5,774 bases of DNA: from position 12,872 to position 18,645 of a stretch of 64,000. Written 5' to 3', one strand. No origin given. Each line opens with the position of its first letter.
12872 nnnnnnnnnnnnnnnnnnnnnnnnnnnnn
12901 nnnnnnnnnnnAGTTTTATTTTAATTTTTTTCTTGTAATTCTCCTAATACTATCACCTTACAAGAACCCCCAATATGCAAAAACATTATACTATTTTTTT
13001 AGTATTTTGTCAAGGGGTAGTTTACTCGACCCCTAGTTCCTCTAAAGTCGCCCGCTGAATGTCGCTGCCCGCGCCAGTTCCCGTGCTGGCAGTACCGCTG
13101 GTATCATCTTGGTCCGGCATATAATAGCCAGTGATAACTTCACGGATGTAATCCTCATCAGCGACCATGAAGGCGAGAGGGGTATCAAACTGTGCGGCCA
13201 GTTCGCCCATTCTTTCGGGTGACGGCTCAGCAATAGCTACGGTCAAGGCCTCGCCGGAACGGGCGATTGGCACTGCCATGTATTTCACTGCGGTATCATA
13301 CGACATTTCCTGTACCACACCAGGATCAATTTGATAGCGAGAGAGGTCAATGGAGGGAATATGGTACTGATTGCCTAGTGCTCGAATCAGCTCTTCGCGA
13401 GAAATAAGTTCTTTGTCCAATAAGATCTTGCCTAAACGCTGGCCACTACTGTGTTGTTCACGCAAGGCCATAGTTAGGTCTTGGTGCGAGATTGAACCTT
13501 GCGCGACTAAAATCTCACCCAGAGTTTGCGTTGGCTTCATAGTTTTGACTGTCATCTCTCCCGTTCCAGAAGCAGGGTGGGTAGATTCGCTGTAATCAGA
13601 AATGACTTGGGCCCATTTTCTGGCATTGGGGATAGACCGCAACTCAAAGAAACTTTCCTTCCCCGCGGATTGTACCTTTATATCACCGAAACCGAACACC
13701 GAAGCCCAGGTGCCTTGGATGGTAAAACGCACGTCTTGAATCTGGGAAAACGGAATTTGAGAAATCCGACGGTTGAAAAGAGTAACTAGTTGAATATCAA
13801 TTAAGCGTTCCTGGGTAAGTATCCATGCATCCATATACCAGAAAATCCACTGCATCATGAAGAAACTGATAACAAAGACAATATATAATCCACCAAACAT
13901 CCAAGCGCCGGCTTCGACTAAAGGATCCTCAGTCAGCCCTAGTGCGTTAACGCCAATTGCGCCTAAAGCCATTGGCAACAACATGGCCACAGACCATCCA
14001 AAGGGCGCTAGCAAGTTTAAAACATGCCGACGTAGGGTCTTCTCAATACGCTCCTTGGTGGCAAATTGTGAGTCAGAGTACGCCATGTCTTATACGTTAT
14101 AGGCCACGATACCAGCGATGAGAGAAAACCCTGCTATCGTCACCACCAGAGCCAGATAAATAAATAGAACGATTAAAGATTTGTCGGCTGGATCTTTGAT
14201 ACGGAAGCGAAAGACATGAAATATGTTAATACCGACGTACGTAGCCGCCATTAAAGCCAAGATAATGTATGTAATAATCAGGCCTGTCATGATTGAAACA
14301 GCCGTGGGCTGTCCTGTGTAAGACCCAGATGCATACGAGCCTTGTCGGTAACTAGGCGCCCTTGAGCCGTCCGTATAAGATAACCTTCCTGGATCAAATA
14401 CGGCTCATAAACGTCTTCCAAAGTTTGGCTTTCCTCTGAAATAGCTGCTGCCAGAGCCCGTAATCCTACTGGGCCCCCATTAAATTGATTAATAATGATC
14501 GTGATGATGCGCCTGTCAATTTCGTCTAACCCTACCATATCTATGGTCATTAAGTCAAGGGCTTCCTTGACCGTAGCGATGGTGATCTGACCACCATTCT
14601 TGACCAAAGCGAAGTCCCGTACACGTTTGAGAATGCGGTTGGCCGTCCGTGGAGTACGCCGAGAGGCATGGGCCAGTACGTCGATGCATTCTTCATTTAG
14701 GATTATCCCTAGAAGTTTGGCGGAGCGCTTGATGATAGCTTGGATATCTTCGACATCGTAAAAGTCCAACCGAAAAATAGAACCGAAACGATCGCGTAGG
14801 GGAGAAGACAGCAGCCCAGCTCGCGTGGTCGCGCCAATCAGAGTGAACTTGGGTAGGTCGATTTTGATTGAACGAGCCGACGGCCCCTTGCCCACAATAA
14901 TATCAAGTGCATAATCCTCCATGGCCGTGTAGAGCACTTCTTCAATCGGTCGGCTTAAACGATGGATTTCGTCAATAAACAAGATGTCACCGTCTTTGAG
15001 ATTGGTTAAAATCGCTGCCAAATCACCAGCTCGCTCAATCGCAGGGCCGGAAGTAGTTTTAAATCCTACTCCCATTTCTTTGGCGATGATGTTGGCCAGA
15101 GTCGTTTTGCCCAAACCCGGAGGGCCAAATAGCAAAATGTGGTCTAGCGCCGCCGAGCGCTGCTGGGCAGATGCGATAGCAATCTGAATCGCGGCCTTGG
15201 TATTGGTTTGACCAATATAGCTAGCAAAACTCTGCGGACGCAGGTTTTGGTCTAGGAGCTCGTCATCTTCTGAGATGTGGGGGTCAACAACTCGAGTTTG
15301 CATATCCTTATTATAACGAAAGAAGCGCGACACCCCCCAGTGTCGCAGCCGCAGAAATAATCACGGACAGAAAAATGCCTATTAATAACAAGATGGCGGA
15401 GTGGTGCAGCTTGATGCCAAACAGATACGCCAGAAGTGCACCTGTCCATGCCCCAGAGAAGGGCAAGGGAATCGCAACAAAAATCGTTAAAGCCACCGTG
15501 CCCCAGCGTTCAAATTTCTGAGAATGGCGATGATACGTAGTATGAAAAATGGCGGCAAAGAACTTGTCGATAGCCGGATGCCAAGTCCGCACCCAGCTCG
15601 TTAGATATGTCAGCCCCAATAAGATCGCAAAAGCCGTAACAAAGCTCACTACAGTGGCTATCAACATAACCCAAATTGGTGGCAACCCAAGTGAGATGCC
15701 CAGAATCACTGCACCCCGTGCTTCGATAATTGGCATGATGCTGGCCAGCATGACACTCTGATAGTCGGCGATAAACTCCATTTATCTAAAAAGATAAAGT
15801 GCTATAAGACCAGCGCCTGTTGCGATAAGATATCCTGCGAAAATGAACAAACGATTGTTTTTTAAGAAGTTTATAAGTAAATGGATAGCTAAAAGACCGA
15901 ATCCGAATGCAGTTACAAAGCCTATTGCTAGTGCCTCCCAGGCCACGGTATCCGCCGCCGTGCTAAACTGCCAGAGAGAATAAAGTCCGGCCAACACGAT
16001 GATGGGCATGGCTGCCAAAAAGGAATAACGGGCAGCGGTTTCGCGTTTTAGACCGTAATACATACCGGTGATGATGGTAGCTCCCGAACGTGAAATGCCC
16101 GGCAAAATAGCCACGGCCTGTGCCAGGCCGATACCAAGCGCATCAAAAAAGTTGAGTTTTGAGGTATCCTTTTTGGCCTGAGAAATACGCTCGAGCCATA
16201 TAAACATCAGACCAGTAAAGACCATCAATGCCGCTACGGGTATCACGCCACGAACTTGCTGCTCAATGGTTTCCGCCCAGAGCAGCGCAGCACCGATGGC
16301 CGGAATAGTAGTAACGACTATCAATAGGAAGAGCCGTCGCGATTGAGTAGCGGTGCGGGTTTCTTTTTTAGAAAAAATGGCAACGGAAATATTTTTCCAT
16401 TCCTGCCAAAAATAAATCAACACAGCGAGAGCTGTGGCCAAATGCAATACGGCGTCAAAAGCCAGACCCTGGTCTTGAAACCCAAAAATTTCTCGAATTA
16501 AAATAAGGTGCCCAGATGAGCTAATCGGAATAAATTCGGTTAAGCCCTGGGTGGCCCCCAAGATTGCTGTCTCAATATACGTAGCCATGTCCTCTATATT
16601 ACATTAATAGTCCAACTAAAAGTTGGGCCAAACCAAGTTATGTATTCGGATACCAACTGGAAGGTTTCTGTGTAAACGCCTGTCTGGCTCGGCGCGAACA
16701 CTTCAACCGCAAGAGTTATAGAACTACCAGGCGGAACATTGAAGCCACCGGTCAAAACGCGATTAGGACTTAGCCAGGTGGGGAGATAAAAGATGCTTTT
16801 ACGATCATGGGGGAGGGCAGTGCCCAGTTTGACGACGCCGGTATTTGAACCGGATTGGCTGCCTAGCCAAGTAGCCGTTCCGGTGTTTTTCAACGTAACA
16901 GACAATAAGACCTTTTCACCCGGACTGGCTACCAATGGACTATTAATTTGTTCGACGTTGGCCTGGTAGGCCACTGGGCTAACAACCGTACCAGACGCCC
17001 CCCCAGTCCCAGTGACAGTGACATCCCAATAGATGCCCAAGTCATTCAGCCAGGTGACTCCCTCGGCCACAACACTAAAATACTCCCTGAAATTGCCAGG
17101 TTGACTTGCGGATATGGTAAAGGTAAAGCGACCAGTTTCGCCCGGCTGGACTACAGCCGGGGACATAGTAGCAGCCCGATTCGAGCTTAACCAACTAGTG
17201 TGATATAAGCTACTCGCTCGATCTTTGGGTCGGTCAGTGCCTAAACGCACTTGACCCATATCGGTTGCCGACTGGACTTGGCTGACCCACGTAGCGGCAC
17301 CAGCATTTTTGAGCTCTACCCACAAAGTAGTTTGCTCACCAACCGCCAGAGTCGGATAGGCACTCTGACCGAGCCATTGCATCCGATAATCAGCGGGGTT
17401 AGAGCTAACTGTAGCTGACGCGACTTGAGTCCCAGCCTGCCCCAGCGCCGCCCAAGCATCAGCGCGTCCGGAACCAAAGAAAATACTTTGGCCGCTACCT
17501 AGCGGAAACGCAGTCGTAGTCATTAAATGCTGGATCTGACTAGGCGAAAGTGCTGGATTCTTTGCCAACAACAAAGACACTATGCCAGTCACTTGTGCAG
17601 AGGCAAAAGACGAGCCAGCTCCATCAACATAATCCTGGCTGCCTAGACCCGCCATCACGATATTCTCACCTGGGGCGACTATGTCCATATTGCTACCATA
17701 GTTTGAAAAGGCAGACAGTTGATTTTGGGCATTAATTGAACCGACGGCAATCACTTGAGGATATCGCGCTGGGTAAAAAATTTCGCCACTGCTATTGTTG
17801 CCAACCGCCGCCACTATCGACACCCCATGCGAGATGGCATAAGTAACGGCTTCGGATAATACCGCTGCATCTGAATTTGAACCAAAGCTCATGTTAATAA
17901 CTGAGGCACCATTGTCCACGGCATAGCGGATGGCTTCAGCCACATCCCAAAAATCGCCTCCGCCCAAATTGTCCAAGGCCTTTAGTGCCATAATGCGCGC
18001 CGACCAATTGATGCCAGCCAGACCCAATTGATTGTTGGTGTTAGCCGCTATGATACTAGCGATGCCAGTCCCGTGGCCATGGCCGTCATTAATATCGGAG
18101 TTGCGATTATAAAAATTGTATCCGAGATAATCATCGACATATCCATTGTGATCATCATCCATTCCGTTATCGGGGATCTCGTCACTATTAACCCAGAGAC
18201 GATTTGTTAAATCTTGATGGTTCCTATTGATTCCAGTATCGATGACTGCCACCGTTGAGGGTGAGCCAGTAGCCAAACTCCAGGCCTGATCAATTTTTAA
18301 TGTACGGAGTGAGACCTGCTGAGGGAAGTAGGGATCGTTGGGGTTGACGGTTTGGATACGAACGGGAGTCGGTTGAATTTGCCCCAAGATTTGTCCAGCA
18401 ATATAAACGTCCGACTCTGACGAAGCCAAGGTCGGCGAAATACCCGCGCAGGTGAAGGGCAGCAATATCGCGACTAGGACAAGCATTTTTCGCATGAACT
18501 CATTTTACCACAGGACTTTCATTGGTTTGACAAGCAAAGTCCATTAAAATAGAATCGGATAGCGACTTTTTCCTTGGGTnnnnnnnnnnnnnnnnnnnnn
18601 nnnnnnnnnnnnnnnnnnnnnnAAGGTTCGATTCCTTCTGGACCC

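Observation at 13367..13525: Tandem MshEN-type (c-di-GMP receptor) motif pair fused to a membrane bPH domain, immediately upstream of the giant surface-protein gene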

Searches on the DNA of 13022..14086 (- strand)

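Call 69: search_rna_families(sources=[L001, L003, L005, L006, L007, L012, L015], threshold=gathering)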
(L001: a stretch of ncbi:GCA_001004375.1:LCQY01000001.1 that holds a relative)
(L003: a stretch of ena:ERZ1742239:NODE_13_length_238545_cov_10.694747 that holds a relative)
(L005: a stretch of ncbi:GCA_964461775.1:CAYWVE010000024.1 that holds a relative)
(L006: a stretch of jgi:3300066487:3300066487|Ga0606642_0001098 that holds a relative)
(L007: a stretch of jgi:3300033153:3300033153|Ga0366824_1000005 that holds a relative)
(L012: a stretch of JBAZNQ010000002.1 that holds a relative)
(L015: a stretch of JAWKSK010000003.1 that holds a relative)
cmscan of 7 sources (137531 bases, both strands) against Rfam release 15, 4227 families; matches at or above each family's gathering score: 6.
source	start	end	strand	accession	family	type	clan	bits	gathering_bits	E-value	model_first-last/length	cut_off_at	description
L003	5056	5126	+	RF00005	tRNA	Gene; tRNA;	CL00001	79.6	29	1.5e-15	1-71/71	no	tRNA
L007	3633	3703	+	RF00005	tRNA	Gene; tRNA;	CL00001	79.6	29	1.5e-15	1-71/71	no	tRNA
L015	5083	5153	-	RF00005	tRNA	Gene; tRNA;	CL00001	79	29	2.3e-15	1-71/71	no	tRNA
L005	2266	2336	-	RF00005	tRNA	Gene; tRNA;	CL00001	78.5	29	3.2e-15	1-71/71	no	tRNA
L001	5045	5115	-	RF00005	tRNA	Gene; tRNA;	CL00001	75.9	29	1.6e-14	1-71/71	no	tRNA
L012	4720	4790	-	RF00005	tRNA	Gene; tRNA;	CL00001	75.9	29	1.6e-14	1-71/71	no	tRNA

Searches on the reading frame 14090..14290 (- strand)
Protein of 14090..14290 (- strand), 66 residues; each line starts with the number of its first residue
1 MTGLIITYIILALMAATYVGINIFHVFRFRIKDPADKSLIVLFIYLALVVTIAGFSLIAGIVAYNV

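Call 3: search_protein_families(library=pfam, proteins=[window:14090-14290:-], max_evalue=1)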
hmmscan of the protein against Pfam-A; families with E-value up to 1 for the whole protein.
window:14090-14290:- (66 aa): 1 family
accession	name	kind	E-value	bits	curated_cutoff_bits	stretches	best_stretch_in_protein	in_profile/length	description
PF01061.29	ABC2_membrane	-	0.32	10.9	26.9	1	2-64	97-157/211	ABC-2 type transporter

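Call 4: search_protein_families(library=ncbifam, proteins=[window:14090-14290:-], max_evalue=1)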
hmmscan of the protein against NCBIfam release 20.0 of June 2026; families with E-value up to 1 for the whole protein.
window:14090-14290:- (66 aa): 1 family
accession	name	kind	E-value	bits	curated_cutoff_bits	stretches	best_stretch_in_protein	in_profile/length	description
NF003958.0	PRK05454.2-1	equivalog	0.54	8.3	419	1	8-63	24-79/704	glucans biosynthesis glucosyltransferase MdoH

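Call 75: search_protein_families(library=pfam, alignment_id=A4, max_evalue=0.1)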
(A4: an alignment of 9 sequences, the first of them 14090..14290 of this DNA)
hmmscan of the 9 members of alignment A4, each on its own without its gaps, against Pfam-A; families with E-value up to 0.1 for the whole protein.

A. member 1, window:14090-14290:- (66 aa): 0 families

B. families by the number of members that match (of 9 scanned): 5 families
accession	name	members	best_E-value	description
PF11677.13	DUF3273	2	0.0091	Protein of unknown function (DUF3273)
PF10161.14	DDDD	1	0.017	Putative mitochondrial precursor protein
PF11190.13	DUF2976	1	0.018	Protein of unknown function (DUF2976)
PF13664.11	DUF4149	1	0.028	Domain of unknown function (DUF4149)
PF13346.12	ABC2_membrane_5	1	0.029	ABC-2 family transporter protein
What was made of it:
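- Tried and rejected: No Pfam hit (calls 3, 75).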

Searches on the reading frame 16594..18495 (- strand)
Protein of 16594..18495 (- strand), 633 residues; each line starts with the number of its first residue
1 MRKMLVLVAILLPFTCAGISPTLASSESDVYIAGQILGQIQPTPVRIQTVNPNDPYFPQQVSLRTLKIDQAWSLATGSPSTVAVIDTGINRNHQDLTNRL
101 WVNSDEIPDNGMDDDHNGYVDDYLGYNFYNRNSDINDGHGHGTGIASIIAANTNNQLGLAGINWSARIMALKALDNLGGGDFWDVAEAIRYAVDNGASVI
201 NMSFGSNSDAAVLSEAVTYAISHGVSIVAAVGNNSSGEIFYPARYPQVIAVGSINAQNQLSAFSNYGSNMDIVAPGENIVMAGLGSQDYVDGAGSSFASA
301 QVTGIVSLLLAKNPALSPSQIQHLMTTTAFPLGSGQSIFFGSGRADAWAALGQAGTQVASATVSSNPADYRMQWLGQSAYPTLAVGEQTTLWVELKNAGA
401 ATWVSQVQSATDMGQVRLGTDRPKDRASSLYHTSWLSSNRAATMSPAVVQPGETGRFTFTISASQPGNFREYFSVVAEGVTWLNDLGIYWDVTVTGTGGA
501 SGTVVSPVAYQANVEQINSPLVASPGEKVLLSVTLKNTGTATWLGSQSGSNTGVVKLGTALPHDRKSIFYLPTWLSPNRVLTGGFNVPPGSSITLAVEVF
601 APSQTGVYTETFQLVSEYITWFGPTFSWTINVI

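Call 77: search_protein_families(library=ncbifam, proteins=[window:16594-18495:-], max_evalue=0.001)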
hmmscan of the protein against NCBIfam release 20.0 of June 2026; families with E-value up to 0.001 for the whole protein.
window:16594-18495:- (633 aa): 5 families
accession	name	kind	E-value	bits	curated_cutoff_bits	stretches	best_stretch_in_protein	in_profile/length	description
TIGR03921.1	T7SS_mycosin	equivalog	1.3e-60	205.4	278.75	2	109-371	21-305/353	type VII secretion-associated serine protease mycosin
NF033595.1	denti_PrtP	equivalog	1.1e-31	110.1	300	2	200-351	342-502/606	dentilisin complex serine proteinase subunit PrtP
NF049966.1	QH_SP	equivalog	8.5e-27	93.9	165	1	127-330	28-212/219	subtilisin-like serine protease QhpE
TIGR03895.1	protease_PatA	subfamily_domain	3.6e-25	88.8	421.05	1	141-331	1-202/606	PatA/PatG family cyanobactin maturation protease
NF042956.1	IteS_antiphage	equivalog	0.00041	18.7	900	0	47-208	221-362/747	S8 family anti-phage peptidase IteS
